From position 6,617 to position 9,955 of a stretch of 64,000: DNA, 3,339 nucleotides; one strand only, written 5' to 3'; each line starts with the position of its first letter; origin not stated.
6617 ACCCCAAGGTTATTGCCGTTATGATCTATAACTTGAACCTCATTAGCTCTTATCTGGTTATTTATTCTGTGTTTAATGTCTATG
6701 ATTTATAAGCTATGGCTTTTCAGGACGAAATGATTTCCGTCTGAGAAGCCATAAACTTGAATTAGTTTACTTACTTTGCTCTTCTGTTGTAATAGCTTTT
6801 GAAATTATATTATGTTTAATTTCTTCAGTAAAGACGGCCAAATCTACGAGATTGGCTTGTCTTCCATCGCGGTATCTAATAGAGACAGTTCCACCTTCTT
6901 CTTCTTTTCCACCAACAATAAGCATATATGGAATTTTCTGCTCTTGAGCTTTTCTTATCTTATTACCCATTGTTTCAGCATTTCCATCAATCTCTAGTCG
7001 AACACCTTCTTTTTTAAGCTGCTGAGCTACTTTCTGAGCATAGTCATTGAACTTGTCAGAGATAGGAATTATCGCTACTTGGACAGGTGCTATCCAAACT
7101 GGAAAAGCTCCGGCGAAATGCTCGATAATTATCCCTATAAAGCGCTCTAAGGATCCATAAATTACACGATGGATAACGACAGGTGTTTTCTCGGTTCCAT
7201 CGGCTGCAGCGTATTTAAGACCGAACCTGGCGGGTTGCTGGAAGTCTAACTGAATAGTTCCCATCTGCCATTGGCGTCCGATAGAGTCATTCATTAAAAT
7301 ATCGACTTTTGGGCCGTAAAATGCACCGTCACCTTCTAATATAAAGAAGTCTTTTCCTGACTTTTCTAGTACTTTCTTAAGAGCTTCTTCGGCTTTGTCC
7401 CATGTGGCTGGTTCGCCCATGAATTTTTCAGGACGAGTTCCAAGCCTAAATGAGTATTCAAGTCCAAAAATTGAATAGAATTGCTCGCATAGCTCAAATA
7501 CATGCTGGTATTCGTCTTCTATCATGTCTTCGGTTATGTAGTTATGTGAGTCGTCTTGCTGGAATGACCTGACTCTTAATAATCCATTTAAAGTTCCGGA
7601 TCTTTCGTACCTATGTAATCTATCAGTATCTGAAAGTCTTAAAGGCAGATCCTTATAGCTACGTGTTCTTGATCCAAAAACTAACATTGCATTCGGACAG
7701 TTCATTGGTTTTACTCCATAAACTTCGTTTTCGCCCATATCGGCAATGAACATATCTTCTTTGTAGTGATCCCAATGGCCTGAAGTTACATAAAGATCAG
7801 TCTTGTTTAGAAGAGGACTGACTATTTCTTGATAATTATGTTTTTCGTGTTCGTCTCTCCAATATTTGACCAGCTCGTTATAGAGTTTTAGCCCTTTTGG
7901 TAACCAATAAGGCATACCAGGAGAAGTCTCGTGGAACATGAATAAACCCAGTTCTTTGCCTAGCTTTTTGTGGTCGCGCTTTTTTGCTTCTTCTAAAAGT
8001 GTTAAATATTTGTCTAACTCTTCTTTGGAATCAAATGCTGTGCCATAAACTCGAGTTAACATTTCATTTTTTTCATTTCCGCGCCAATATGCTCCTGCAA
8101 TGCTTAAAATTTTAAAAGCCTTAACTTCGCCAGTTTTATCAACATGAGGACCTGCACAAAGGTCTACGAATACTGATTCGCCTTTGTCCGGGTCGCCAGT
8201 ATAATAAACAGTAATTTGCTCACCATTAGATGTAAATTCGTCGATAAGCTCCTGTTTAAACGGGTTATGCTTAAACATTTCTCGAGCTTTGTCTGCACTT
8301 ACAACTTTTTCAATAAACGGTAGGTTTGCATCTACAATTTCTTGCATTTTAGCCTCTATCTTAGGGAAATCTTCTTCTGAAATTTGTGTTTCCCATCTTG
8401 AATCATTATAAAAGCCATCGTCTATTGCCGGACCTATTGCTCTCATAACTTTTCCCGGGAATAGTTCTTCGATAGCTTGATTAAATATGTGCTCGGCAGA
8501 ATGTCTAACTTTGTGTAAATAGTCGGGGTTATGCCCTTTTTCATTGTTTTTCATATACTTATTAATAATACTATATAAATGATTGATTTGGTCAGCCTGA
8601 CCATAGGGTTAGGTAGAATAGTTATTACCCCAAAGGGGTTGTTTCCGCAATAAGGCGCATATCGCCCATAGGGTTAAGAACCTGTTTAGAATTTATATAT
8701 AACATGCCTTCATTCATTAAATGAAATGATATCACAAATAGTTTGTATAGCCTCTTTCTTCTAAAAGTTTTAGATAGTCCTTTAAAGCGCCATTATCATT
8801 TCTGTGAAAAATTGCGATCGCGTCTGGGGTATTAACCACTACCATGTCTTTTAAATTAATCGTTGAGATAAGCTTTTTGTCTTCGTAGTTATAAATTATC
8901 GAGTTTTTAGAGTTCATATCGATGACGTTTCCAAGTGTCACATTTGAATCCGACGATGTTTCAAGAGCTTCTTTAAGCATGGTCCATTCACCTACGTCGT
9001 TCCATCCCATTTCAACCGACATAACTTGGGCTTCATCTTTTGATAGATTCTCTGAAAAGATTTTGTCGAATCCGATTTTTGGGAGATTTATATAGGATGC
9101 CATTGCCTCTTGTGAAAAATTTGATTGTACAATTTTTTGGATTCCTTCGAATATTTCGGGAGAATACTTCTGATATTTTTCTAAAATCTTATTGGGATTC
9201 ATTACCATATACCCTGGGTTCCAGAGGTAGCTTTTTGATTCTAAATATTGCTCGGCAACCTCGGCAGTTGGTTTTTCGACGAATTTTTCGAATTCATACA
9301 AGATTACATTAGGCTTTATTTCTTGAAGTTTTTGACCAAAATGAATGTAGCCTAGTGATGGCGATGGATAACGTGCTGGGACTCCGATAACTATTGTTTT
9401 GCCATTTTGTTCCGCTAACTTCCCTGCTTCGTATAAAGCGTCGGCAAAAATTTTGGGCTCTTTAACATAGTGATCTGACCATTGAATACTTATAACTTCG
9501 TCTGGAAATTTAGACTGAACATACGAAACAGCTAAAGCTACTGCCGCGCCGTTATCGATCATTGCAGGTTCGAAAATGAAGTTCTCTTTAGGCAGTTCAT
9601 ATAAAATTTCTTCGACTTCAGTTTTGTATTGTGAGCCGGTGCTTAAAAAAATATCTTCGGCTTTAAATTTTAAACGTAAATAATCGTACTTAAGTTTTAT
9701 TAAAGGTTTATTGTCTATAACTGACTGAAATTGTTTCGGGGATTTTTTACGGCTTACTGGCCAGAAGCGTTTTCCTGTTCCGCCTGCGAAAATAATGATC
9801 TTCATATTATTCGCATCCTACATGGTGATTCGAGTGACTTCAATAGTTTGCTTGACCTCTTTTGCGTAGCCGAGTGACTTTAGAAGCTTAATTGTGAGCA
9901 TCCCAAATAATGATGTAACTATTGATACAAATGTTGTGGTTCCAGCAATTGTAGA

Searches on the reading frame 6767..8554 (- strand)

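Call 67: search_protein_families(library=pfam, proteins=[window:6767-8554:-], max_evalue=0.00001)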
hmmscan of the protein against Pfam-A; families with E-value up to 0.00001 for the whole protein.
window:6767-8554:- (595 aa): 3 families
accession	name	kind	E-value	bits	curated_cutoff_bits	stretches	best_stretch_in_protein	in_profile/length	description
PF00587.30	tRNA-synt_2b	-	1.6e-41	142.8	29.3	1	276-480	8-179/179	tRNA synthetase class II core domain (G, H, P, S and T)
PF03129.25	HGTP_anticodon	-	2.2e-25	89.1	21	1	492-580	1-92/94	Anticodon binding domain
PF07973.19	tRNA_SAD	-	9.4e-16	58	24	1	114-170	1-44/44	Threonyl and Alanyl tRNA synthetase second additional domain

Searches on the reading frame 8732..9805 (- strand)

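Call 67: search_protein_families(library=pfam, proteins=[window:8732-9805:-], max_evalue=0.00001)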
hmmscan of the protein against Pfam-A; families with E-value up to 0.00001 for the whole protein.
window:8732-9805:- (357 aa): 2 families
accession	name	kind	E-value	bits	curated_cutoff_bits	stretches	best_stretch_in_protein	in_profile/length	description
PF00483.29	NTP_transferase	-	2.4e-28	99.8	21.2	1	3-282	2-240/245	Nucleotidyl transferase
PF22640.1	ManC_GMP_beta-helix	-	1.5e-08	34.9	27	1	292-335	1-42/55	MannoseP isomerase/GMP-like beta-helix domain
